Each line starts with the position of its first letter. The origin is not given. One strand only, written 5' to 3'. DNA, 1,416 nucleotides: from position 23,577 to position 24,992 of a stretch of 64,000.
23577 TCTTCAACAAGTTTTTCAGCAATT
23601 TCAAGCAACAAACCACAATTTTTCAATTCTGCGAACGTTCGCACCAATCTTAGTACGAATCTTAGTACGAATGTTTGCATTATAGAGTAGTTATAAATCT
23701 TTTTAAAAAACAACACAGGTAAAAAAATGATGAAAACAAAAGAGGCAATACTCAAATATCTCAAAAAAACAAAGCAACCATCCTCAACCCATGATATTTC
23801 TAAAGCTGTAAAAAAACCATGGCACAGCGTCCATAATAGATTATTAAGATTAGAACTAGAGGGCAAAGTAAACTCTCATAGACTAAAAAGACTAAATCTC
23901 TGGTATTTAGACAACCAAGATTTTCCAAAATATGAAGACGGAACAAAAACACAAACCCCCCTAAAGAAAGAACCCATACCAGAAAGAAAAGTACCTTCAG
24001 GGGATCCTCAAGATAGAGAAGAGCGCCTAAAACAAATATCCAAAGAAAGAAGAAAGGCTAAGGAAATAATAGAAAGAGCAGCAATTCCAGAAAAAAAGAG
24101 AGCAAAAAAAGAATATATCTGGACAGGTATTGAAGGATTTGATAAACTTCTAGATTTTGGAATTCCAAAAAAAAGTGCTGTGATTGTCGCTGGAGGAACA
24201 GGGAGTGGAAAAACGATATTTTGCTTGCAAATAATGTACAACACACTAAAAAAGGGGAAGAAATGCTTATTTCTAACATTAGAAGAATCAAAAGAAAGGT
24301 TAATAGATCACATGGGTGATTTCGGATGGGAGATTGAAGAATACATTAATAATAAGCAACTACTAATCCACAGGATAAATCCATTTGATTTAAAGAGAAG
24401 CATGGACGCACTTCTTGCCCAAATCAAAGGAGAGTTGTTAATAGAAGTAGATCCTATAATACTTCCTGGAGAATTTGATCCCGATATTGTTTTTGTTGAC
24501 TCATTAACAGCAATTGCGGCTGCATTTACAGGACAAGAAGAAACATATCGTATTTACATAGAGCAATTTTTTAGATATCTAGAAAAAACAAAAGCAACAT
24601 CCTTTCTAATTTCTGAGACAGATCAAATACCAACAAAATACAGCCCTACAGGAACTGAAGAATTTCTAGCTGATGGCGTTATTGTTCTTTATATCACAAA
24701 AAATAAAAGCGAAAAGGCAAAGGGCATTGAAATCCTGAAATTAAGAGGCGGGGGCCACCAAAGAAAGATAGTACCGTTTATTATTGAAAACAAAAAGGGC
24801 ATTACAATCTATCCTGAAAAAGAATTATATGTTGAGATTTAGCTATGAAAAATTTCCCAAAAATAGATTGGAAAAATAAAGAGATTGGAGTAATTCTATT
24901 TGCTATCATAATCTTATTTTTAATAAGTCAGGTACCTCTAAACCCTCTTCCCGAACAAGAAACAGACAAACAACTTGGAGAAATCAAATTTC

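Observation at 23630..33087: Candidate surface/attachment module: operator-like palindrome, wH-KaiC-like ATPase, 2121-aa beta-helix giant protein, coiled-coil anchor sharing its C-terminal module, and a membrane protein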

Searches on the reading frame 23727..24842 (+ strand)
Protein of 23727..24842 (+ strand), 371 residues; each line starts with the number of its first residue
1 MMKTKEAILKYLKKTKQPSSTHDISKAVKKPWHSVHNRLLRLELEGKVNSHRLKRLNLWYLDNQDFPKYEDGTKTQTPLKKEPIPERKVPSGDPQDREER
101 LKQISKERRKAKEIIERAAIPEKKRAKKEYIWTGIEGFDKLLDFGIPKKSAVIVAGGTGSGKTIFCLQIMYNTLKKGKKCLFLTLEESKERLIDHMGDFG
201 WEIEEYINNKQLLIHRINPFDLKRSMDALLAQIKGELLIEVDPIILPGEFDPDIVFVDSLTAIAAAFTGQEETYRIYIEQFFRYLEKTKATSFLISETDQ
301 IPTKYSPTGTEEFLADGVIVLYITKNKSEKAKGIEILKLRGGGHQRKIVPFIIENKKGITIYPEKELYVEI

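Call 6: search_protein_families(library=pfam, proteins=[window:23727-24842:+], max_evalue=0.01)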
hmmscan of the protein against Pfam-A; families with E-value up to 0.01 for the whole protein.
window:23727-24842:+ (371 aa): 13 families
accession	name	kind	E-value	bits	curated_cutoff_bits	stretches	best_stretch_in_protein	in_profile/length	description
PF06745.19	ATPase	-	2.5e-49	168.2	26.6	1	133-366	3-231/231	KaiC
PF03796.21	DnaB_C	-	7.9e-07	29.1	27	1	132-197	3-68/255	DnaB-like helicase C terminal domain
PF01695.23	IstB_IS21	-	5.4e-05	23.2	24.1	1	105-236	43-181/238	IstB-like ATP binding protein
PF04851.21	ResIII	-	0.00011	22.6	22.5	1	143-184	20-60/164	Type III restriction enzyme, res subunit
PF13481.12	AAA_25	-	0.00021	21.4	27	1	146-294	30-186/195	AAA domain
PF20720.3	nSTAND3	-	0.00073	19.7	27.2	1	148-184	16-52/155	Novel STAND NTPase 3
PF00154.27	RecA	-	0.00078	19.4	27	1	101-189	7-92/262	recA bacterial DNA recombination protein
PF00437.27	T2SSE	-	0.00085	18.5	24.9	1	149-197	142-188/370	Type II/IV secretion system protein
PF07088.17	GvpD_P-loop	-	0.001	19.4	24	1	151-328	12-179/189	GvpD gas vesicle protein, P-loop domain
PF25199.1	nSTAND_NTPase5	-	0.0012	19.1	34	1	148-187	40-80/145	Novel STAND NTPase 5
PF00270.35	DEAD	-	0.0037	17.5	26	1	148-183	13-51/167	DEAD/DEAH box helicase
PF13173.12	AAA_14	-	0.0055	17.1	27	0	149-195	2-47/129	AAA domain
PF19044.6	P-loop_TraG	-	0.0094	15.1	25.8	0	138-208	18-90/413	TraG P-loop domain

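Call 8: search_protein_families(library=ncbifam, proteins=[window:23727-24842:+], max_evalue=0.01)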
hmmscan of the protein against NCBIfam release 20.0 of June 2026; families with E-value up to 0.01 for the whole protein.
window:23727-24842:+ (371 aa): 28 families (the best 25 are shown)
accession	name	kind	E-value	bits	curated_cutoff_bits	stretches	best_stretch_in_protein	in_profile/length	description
TIGR03880.1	KaiC_arch_3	hypoth_equivalog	7.6e-42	143.4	249.45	1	134-366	1-222/224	KaiC domain-containing protein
NF006799.0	PRK09302.1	equivalog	3.5e-37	128.1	408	1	129-363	11-240/515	circadian clock protein KaiC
TIGR02655.1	circ_KaiC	equivalog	1.5e-25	89.8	546.25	1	131-363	3-230/484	circadian clock protein KaiC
TIGR03877.1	thermo_KaiC_1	hypoth_equivalog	5.4e-25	88.3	307.25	2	131-212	4-85/238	KaiC domain-containing protein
TIGR03881.1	KaiC_arch_4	hypoth_equivalog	3.1e-24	86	247.8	1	131-362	3-229/231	KaiC domain-containing protein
NF004723.0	PRK06067.1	subfamily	3.6e-19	69.2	194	1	123-363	8-237/243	flagellar accessory protein FlaH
NF052589.1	ArlH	equivalog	4e-18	66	215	1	138-363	9-225/229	archaellum protein ArlH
NF006320.0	PRK08533.1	equivalog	2.5e-08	33.8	215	1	138-360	13-223/230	flagellar accessory protein FlaH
TIGR00665.1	DnaB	equivalog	6e-08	31.9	385.25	1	106-199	153-246/435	replicative DNA helicase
TIGR03600.1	phage_DnaB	exception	6.6e-08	32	498.65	1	127-196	173-242/421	phage replicative helicase, DnaB family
NF003301.0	PRK04301.1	equivalog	7.6e-08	31.9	259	1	98-210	48-159/316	DNA repair and recombination protein RadA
TIGR03878.1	thermo_KaiC_2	hypoth_equivalog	1.5e-07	31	232.2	1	145-297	32-174/259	KaiC domain-containing protein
NF004629.0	PRK05973.1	equivalog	4.5e-07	29.1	156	1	151-206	66-121/237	DNA helicase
TIGR00416.1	sms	equivalog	1.4e-06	27.4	403.05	1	98-191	46-136/454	DNA repair protein RadA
TIGR02236.1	recomb_radA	equivalog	1.2e-05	24.9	361.15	1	99-173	44-120/311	DNA repair and recombination protein RadA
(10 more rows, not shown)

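Call 15: find_homologous_proteins(query=window:23727-24842:+, max_evalue=1e-20)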
Query window:23727-24842:+ (371 aa): 1905 proteins with E <= 1e-20 among 6695 candidates; the best 120 are listed.
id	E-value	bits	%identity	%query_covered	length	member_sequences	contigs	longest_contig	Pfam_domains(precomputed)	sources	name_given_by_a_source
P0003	4.1e-243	824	100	100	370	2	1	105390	PF06745.20,PF03796.22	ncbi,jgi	ncbi:MAG: ATPase domain-containing protein [Candidatus Woesearchaeota archaeon]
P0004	3.1e-144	498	62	100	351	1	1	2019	PF06745.20,PF03796.22,PF00154.28,PF13481.13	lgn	-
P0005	7.0e-110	385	52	76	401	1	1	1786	PF13173.13,PF06745.20,PF07088.17,PF01695.24,PF03796.22,PF23442.2,PF09848.16,PF25199.2,PF13481.13,PF20720.4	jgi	-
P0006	1.5e-103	365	49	99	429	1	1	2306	PF06745.20,PF07088.17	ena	-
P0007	2.1e-99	351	60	74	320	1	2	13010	PF06745.20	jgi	-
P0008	2.6e-98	347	65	65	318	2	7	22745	PF06745.20,PF07088.17,PF03796.22,PF13481.13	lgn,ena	-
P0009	5.5e-97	343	58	74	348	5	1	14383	PF06745.20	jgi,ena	jgi:KaiC/GvpD/RAD55 family RecA-like ATPase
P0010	1.3e-96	342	56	75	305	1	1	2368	PF06745.20,PF07088.17,PF03796.22,PF13481.13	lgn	-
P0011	1.5e-96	342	54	82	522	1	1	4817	PF01814.29,PF06745.20,PF07088.17,PF03796.22,PF23442.2,PF13481.13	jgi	-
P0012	3.3e-96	341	58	72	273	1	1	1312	PF06745.20,PF07088.17,PF13481.13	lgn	-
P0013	9.0e-96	339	58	73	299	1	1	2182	PF06745.20,PF07088.17,PF03796.22,PF23442.2,PF13481.13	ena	-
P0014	1.4e-95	338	60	73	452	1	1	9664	PF06745.20,PF07088.17,PF03796.22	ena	-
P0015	2.4e-95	338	62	66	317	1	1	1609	PF06745.20,PF07088.17,PF03796.22,PF13481.13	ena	-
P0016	2.6e-95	338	58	73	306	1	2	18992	PF06745.20,PF07088.17,PF03796.22,PF23442.2,PF13481.13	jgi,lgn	-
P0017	3.2e-95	337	61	70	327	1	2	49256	PF06745.20,PF07088.17,PF03796.22,PF23442.2,PF13481.13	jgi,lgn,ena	jgi:KaiC/GvpD/RAD55 family RecA-like ATPase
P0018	3.6e-95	337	58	73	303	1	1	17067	PF06745.20,PF07088.17,PF03796.22,PF23442.2,PF13481.13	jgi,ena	-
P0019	4.7e-95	337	52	85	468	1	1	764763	PF01814.29,PF06745.20,PF07088.17,PF03796.22,PF23442.2,PF00154.28,PF13481.13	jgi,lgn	jgi:circadian clock protein KaiC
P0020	9.7e-95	336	63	65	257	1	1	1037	PF06745.20,PF07088.17,PF03796.22,PF23442.2,PF13481.13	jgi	-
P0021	1.1e-94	335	60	65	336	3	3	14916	PF06745.20,PF07088.17,PF03796.22,PF13481.13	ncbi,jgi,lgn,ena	-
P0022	1.1e-94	335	59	72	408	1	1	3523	PF06745.20,PF07088.17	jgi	jgi:circadian clock protein KaiC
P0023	2.1e-94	335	58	73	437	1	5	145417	PF01814.29,PF06745.20,PF23442.2,PF13481.13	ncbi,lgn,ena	-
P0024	3.3e-94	334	57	74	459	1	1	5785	PF01814.29,PF06745.20,PF07088.17,PF23442.2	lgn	-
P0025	3.3e-94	334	57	73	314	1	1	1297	PF06745.20,PF07088.17,PF03796.22,PF13481.13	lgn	-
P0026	9.5e-94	332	59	72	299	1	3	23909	PF06745.20,PF07088.17,PF03796.22,PF23442.2,PF13481.13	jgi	jgi:KaiC/GvpD/RAD55 family RecA-like ATPase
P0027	1.5e-93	332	59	73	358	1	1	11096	PF06745.20,PF07088.17,PF13481.13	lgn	-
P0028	1.7e-93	332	58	73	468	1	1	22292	PF01814.29,PF06745.20,PF07088.17,PF23442.2,PF13481.13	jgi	jgi:hemerythrin-like metal-binding protein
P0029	1.8e-93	331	60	66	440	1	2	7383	PF01814.29,PF06745.20,PF07088.17,PF23442.2,PF13481.13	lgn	-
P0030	2.9e-93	331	53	79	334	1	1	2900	PF06745.20,PF03796.22,PF13481.13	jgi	-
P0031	3.3e-93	331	55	74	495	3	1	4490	PF01814.29,PF06745.20,PF07088.17,PF03796.22,PF23442.2,PF13481.13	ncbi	-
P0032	4.2e-93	330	55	75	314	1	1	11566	PF06745.20,PF03796.22,PF23442.2,PF00154.28,PF13481.13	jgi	jgi:circadian clock protein KaiC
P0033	5.3e-93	330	47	99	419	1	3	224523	PF06745.20,PF03796.22,PF23442.2,PF13481.13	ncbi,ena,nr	ncbi:hypothetical protein CL617_03210 [archaeon]|nr:hypothetical protein [archaeon]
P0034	5.7e-93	330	54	79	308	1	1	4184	PF06745.20,PF07088.17,PF03796.22,PF23442.2,PF13481.13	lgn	-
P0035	6.6e-93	330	55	72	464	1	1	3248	PF01814.29,PF06745.20,PF07088.17,PF03796.22,PF23442.2,PF13481.13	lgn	-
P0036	9.5e-93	329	56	74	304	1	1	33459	PF06745.20,PF07088.17,PF23442.2,PF13481.13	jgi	jgi:KaiC/GvpD/RAD55 family RecA-like ATPase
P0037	1.1e-92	329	54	75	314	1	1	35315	PF06745.20,PF03796.22,PF23442.2,PF13481.13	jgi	jgi:circadian clock protein KaiC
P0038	1.4e-92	329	59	72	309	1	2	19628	PF06745.20,PF07088.17,PF03796.22,PF23442.2,PF13481.13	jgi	jgi:circadian clock protein KaiC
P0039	1.5e-92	328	49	92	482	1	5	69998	PF01814.29,PF06745.20,PF07088.17,PF03796.22,PF23442.2,PF13481.13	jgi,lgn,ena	jgi:circadian clock protein KaiC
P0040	1.5e-92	328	56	73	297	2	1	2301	PF06745.20,PF03796.22,PF13481.13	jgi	-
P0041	2.0e-92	328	56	72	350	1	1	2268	PF06745.20,PF07088.17,PF23442.2,PF13481.13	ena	-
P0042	2.3e-92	328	57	71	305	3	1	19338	PF06745.20,PF07088.17,PF03796.22,PF23442.2,PF13481.13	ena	-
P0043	2.3e-92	328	54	79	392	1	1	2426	PF06745.20,PF03796.22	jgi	-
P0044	2.6e-92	328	53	81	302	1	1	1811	PF06745.20,PF07088.17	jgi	-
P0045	3.3e-92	327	57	71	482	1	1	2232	PF01814.29,PF06745.20,PF07088.17,PF03796.22,PF23442.2,PF13481.13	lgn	-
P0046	3.9e-92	327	55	74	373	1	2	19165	PF06745.20,PF03796.22,PF23442.2,PF13481.13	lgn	-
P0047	4.7e-92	327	55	74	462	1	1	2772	PF01814.29,PF06745.20,PF07088.17,PF03796.22,PF23442.2,PF13481.13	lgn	-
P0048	6.0e-92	326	55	74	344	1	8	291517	PF06745.20,PF07088.17,PF23442.2,PF13481.13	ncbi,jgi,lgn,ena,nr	ncbi:AAA family ATPase [archaeon]|jgi:KaiC/GvpD/RAD55 family RecA-like ATPase|nr:AAA family ATPase [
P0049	6.2e-92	326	50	86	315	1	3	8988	PF06745.20,PF07088.17,PF23442.2,PF13481.13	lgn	-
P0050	7.3e-92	326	56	73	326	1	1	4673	PF06745.20,PF07088.17,PF03796.22,PF23442.2,PF13481.13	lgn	-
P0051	7.6e-92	326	56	74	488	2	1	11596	PF01814.29,PF06745.20,PF03796.22,PF13481.13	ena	-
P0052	7.7e-92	326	52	82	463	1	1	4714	PF01814.29,PF06745.20,PF07088.17,PF03796.22,PF23442.2,PF13481.13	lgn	-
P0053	1.0e-91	326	52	81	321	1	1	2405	PF06745.20,PF03796.22,PF13481.13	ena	-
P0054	1.4e-91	325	58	66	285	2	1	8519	PF06745.20,PF07088.17,PF03796.22,PF25199.2,PF13481.13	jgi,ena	-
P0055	1.8e-91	325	55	74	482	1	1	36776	PF01814.29,PF06745.20,PF13481.13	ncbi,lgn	-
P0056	3.1e-91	324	59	67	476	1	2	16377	PF01814.29,PF06745.20,PF07088.17,PF03796.22,PF23442.2,PF13481.13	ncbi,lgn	-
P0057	3.2e-91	324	56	74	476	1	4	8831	PF01814.29,PF06745.20,PF07088.17,PF23442.2,PF13481.13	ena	-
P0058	3.3e-91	324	53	77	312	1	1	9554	PF06745.20,PF07088.17,PF03796.22,PF00154.28,PF13481.13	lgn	-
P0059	4.0e-91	324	56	73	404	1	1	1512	PF06745.20,PF07088.17,PF03796.22,PF23442.2,PF13481.13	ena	-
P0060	4.2e-91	324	51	79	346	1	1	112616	PF06745.20,PF07088.17,PF03796.22,PF13481.13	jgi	jgi:KaiC/GvpD/RAD55 family RecA-like ATPase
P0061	4.4e-91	324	60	67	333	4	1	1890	PF06745.20,PF07088.17,PF23442.2,PF13481.13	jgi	jgi:KaiC/GvpD/RAD55 family RecA-like ATPase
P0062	6.9e-91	323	56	72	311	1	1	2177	PF06745.20,PF07088.17,PF03796.22,PF23442.2,PF13481.13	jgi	-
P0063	7.8e-91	323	54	74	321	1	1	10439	PF06745.20,PF07088.17,PF03796.22,PF23442.2,PF13481.13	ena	-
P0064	8.1e-91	323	57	66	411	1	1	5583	PF06745.20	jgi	jgi:KaiC/GvpD/RAD55 family RecA-like ATPase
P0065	8.3e-91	323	60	67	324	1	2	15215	PF06745.20,PF07088.17,PF03796.22,PF23442.2,PF13481.13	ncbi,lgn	ncbi:MAG: ATPase domain-containing protein [archaeon]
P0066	1.1e-90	322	58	72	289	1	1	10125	PF06745.20,PF03796.22,PF13481.13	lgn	-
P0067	1.1e-90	322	56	72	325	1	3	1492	PF06745.20,PF07088.17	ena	-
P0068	1.4e-90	322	55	74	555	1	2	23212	PF01814.29,PF06745.20,PF07088.17,PF23442.2,PF13481.13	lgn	-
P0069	1.5e-90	322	53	76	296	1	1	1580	PF06745.20,PF07088.17,PF03796.22,PF13481.13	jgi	-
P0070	1.9e-90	322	55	74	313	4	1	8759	PF06745.20,PF07088.17,PF03796.22,PF13481.13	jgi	-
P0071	2.1e-90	321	45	99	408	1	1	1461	PF06745.20,PF07088.17,PF03796.22,PF13481.13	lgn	-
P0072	2.1e-90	321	55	77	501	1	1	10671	PF01814.29,PF06745.20,PF07088.17,PF23442.2,PF13481.13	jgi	jgi:hemerythrin-like metal-binding protein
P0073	2.9e-90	321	54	74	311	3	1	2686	PF06745.20,PF07088.17,PF23442.2,PF13481.13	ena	-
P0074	3.9e-90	321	46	97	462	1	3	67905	PF01814.29,PF06745.20,PF07088.17,PF03796.22,PF23442.2,PF13481.13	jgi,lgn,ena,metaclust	metaclust:\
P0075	4.9e-90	320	53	74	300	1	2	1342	PF06745.20,PF07088.17,PF03796.22,PF13481.13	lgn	-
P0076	4.9e-90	320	60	65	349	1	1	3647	PF06745.20,PF07088.17,PF03796.22,PF23442.2,PF13481.13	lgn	-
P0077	6.3e-90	320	56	73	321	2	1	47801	PF06745.20,PF23442.2,PF13481.13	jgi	-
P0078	6.4e-90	320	56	72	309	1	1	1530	PF06745.20,PF07088.17,PF03796.22,PF19044.7,PF23442.2,PF13481.13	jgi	jgi:circadian clock protein KaiC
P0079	6.4e-90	320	54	73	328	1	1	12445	PF06745.20,PF07088.17,PF03796.22,PF23442.2,PF13481.13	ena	-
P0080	6.6e-90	320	61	66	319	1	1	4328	PF06745.20,PF07088.17,PF03796.22,PF13481.13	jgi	jgi:circadian clock protein KaiC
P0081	8.2e-90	319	59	66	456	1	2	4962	PF01814.29,PF06745.20,PF07088.17,PF03796.22,PF13481.13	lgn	-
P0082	8.3e-90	319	56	73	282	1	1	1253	PF06745.20,PF07088.17,PF03796.22,PF23442.2,PF13481.13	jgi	jgi:KaiC/GvpD/RAD55 family RecA-like ATPase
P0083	9.0e-90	319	53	74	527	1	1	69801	PF01814.29,PF06745.20,PF03796.22,PF23442.2,PF13481.13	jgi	jgi:hemerythrin-like metal-binding protein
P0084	9.3e-90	319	55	73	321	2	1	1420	PF06745.20,PF07088.17,PF03796.22,PF23442.2,PF13481.13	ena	-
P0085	9.4e-90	319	55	73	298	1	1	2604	PF06745.20,PF07088.17,PF03796.22,PF13481.13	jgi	-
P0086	9.6e-90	319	54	74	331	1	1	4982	PF06745.20,PF07088.17,PF03796.22,PF13481.13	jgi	jgi:circadian clock protein KaiC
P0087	1.0e-89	319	56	74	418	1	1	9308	PF06745.20,PF07088.17,PF03796.22,PF23442.2,PF13481.13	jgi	-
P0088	1.0e-89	319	59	67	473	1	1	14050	PF06745.20,PF23442.2,PF13481.13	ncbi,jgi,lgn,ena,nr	ncbi:MAG: AAA family ATPase [Nanoarchaeota archaeon]|nr:AAA family ATPase [Nanoarchaeota archaeon]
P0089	1.1e-89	319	54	76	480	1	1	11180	PF01814.29,PF06745.20,PF03796.22,PF23442.2,PF13481.13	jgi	-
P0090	1.3e-89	319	56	72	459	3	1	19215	PF06745.20,PF07088.17,PF23442.2,PF13481.13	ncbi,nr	ncbi:MAG: AAA family ATPase [Nanoarchaeota archaeon]|nr:AAA family ATPase [Nanoarchaeota archaeon]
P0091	1.6e-89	318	58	65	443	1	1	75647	PF01814.29,PF06745.20,PF07088.17,PF13481.13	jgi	jgi:hemerythrin-like metal-binding protein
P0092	1.7e-89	318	47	97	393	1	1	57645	PF06745.20,PF07088.17,PF23442.2,PF13481.13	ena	-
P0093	1.7e-89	318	42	99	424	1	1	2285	PF06745.20,PF07088.17,PF23442.2,PF13481.13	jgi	jgi:KaiC/GvpD/RAD55 family RecA-like ATPase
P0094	2.0e-89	318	56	73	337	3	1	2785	PF06745.20,PF23442.2,PF13481.13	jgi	-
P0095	2.2e-89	318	53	78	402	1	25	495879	PF06745.20,PF13481.13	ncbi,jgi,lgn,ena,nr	ncbi:Flp pilus assembly complex ATPase component TadA [Candidatus Woesearchaeota archaeon]|jgi:KaiC/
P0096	2.2e-89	318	55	75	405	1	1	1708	PF06745.20,PF07088.17,PF23442.2,PF13481.13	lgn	-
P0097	2.4e-89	318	53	77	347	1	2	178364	PF06745.20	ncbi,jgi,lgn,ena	-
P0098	2.5e-89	318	55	73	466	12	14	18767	PF06745.20,PF13481.13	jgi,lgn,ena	-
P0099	2.9e-89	318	49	91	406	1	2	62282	PF06745.20,PF07088.17,PF03796.22,PF23442.2,PF13481.13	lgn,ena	-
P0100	3.0e-89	318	58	67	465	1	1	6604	PF01814.29,PF06745.20,PF07088.17,PF13481.13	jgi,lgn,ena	-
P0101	3.1e-89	318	56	74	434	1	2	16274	PF06745.20,PF07088.17,PF03796.22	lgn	-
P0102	3.3e-89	317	53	77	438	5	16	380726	PF06745.20,PF07088.17,PF03796.22,PF23442.2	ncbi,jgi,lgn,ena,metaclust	metaclust:\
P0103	3.4e-89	317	60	66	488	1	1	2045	PF01814.29,PF06745.20,PF07088.17,PF23442.2,PF13481.13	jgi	jgi:circadian clock protein KaiC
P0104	3.7e-89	317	52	81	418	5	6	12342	PF06745.20,PF07088.17,PF03796.22,PF23442.2,PF13481.13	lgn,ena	-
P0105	3.7e-89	317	60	64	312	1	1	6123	PF06745.20,PF03796.22,PF05729.19,PF23442.2,PF13481.13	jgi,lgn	-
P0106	3.9e-89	317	52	77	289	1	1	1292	PF06745.20,PF07088.17,PF03796.22,PF23442.2,PF13481.13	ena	-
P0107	3.9e-89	317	60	67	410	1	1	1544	PF06745.20,PF07088.17,PF03796.22,PF23442.2,PF13481.13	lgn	-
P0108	3.9e-89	317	53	75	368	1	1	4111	PF06745.20,PF23442.2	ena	-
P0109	4.0e-89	317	52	79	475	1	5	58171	PF06745.20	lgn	-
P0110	4.2e-89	317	45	97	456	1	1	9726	PF06745.20,PF03796.22,PF13481.13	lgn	-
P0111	4.6e-89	317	50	84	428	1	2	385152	PF06745.20,PF07088.17,PF23442.2,PF13481.13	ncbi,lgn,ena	-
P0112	4.6e-89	317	57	72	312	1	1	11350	PF06745.20,PF03796.22,PF23442.2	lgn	-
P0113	4.8e-89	317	53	79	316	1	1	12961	PF06745.20,PF07088.17,PF23442.2,PF13481.13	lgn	-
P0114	5.8e-89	317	52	80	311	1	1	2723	PF06745.20,PF03796.22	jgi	jgi:circadian clock protein KaiC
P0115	6.3e-89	317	59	65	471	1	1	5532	PF01814.29,PF06745.20,PF07088.17,PF13481.13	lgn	-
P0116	6.6e-89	316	54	76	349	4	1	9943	PF06745.20,PF03796.22,PF13481.13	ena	-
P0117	6.7e-89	316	55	71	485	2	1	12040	PF01814.29,PF06745.20,PF07088.17,PF23442.2,PF13481.13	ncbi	-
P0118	7.8e-89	316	59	68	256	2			PF06745.20,PF13481.13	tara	tara:strand:- start:617 stop:1387 length:771 start_codon:yes stop_codon:yes gene_type:complete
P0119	8.0e-89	316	57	72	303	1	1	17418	PF06745.20,PF03796.22,PF23442.2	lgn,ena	-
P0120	8.0e-89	316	55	73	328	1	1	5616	PF06745.20,PF07088.17,PF03796.22,PF23442.2,PF13481.13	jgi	-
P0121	8.8e-89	316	58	66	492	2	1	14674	PF01814.29,PF06745.20,PF07088.17,PF03796.22,PF13481.13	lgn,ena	-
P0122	9.2e-89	316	45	99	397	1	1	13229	PF06745.20,PF07088.17,PF03796.22,PF23442.2,PF13481.13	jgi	-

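Call 19: find_encoding_contigs(protein=P0033, flank=10000, max_places=2)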
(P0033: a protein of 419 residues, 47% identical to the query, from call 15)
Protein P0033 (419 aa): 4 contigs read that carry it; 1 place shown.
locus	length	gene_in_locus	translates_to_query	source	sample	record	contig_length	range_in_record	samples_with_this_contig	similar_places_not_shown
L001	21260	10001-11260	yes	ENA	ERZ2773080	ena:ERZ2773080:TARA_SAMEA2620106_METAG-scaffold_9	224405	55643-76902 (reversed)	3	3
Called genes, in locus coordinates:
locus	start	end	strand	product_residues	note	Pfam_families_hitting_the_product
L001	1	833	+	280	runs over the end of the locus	-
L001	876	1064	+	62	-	-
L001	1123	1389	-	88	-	PF05016:ParE_toxin (weak)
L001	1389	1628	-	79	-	PF10884:DUF2683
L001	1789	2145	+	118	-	PF27359:TP_0179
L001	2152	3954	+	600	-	PF00437:T2SSE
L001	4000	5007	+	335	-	PF13385:Laminin_G_3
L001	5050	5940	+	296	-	PF00482:T2SSF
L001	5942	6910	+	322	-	PF00482:T2SSF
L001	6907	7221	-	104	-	-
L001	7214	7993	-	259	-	-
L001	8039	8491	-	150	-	PF00571:CBS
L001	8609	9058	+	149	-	PF04021:Class_IIIsignal (weak)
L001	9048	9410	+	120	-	PF04014:MazE_antitoxin (weak)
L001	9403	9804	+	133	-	PF13470:PIN_3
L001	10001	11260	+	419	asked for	PF23442:DUF7125 (faint), PF03796:DnaB_C (faint), PF13481:AAA_25 (faint), PF06745:ATPase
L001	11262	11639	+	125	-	PF00571:CBS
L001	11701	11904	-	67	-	-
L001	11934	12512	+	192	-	-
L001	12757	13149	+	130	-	PF01351:RNase_HII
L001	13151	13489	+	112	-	-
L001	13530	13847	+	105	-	-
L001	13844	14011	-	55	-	PF26477:DUF8150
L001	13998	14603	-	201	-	-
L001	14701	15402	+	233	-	PF02535:Zip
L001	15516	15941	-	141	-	-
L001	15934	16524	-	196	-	PF01909:NTP_transf_2, PF18765:Polbeta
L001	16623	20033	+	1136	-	PF02463:SMC_N, PF06470:SMC_hinge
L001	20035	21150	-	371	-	-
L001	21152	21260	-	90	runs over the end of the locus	-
